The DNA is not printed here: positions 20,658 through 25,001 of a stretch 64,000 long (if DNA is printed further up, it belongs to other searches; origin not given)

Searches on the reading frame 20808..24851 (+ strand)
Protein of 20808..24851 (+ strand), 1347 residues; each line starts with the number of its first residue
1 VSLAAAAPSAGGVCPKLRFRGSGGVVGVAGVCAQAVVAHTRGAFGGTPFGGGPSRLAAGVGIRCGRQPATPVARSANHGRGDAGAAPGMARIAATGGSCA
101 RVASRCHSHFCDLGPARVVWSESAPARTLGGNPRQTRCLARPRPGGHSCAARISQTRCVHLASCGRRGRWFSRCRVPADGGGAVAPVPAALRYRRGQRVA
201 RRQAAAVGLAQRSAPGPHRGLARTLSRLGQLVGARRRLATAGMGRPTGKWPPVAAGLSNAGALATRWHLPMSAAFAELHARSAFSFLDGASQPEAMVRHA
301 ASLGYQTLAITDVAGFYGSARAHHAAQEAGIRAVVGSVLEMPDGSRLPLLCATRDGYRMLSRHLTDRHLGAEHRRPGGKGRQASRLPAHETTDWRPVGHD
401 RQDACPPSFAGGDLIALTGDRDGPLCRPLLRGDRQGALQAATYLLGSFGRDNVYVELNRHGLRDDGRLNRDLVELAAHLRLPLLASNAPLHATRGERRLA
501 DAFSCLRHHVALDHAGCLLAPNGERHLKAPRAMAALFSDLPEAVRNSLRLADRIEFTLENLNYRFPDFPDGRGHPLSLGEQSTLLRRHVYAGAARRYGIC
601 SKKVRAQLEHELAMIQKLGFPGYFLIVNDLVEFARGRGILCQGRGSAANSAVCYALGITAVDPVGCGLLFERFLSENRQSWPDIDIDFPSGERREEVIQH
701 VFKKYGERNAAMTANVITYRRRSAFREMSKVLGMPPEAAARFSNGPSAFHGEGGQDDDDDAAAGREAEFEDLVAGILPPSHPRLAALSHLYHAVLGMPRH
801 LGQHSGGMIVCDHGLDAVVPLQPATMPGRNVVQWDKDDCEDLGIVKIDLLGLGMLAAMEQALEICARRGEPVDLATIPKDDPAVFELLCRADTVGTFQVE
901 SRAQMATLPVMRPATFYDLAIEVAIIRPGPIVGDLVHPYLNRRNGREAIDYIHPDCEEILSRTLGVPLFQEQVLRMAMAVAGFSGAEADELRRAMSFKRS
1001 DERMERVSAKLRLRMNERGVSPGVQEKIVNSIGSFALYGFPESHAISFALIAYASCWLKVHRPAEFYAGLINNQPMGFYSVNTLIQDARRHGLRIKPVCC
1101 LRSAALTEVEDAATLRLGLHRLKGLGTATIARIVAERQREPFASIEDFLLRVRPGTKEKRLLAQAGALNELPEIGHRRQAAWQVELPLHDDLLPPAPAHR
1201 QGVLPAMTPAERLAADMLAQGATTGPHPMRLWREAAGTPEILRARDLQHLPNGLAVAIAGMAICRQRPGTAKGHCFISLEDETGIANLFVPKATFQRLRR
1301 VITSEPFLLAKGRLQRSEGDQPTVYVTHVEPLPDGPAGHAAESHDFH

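Call 4: search_protein_families(library=pfam, proteins=[window:20808-24851:+])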
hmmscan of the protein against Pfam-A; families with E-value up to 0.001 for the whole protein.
window:20808-24851:+ (1347 aa): 5 families
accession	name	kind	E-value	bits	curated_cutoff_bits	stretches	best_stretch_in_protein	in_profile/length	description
PF07733.18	DNA_pol3_alpha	-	2.4e-76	257.2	23.9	1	584-851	2-260/260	Bacterial DNA polymerase III alpha NTPase domain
PF17657.6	DNA_pol3_finger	-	1.8e-51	174.2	22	1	854-1018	1-165/166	Bacterial DNA polymerase III alpha subunit finger domain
PF02811.25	PHP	-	1.5e-22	81.1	26.4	1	277-460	1-164/164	PHP domain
PF14579.12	HHH_6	-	3.2e-16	59.7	25.6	1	1092-1179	1-89/90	Helix-hairpin-helix motif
PF01336.31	tRNA_anti-codon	-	2.3e-08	34.3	27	1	1265-1332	10-75/75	OB-fold nucleic acid binding domain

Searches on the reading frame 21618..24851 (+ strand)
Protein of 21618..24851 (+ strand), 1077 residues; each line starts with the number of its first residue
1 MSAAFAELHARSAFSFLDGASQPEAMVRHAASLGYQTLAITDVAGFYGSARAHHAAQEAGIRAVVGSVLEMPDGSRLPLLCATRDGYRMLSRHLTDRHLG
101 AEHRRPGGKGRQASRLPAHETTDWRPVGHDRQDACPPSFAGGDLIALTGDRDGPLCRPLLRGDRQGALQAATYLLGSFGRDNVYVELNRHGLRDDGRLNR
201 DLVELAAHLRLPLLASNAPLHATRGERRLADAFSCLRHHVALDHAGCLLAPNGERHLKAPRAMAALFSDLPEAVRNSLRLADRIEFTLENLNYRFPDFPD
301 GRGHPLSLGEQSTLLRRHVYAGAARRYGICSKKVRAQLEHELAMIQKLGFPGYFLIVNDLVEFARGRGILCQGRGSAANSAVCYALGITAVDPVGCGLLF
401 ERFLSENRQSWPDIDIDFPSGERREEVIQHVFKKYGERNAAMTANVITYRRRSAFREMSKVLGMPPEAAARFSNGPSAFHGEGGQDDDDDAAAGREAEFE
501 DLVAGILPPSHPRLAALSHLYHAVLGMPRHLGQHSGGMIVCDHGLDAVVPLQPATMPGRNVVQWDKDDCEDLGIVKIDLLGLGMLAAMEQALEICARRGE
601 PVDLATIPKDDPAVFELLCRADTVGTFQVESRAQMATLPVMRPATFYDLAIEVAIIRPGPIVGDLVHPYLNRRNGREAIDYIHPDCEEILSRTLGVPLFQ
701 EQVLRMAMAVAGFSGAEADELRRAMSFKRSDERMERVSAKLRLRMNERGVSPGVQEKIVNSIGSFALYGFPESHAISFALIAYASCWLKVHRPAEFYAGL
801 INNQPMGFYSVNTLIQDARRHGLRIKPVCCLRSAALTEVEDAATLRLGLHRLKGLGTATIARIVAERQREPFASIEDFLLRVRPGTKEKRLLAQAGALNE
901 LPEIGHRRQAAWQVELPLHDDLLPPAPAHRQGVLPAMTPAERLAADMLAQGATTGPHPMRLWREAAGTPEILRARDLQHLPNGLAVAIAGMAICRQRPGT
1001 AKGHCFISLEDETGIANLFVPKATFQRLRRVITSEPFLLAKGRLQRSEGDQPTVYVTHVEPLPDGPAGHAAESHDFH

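Call 16: find_related_loci(query=window:21618-24851:+, collection=metagenome_contigs, flank=10000)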
Query window:21618-24851:+ (1077 aa) in metagenome_contigs; peptide patterns used: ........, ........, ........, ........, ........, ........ (x = any residue, [..] = any of these).
600 stretches matched a pattern (row limit reached: there are more); 595 encode a relative of the query (tblastn E <= 1e-3); the best 80 are kept; 80 distinct loci.
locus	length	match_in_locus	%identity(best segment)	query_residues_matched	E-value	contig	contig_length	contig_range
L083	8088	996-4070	66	5-1062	0e+0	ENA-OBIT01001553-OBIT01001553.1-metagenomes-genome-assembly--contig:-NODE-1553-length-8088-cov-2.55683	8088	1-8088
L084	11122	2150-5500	60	7-1077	0e+0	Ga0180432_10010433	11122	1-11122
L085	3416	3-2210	81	335-1077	0e+0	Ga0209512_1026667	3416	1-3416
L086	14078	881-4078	53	5-1077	0e+0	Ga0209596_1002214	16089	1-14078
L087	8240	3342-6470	53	3-1077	0e+0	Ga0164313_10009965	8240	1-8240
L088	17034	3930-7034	53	1-1077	0e+0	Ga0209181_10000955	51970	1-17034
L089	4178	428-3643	52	1-1077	0e+0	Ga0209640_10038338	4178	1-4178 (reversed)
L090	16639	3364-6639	50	2-1077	0e+0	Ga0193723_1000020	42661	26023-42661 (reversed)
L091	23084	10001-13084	51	5-1049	0e+0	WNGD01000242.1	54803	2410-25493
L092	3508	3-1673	88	521-1077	0e+0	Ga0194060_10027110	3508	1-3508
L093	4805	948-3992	51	4-1077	0e+0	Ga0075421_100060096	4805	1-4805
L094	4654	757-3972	50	2-1077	0e+0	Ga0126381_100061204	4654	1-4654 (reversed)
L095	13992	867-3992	52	4-1048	0e+0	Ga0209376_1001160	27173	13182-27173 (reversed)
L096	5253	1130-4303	50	5-1076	0e+0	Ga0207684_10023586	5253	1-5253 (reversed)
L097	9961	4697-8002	49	4-1077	0e+0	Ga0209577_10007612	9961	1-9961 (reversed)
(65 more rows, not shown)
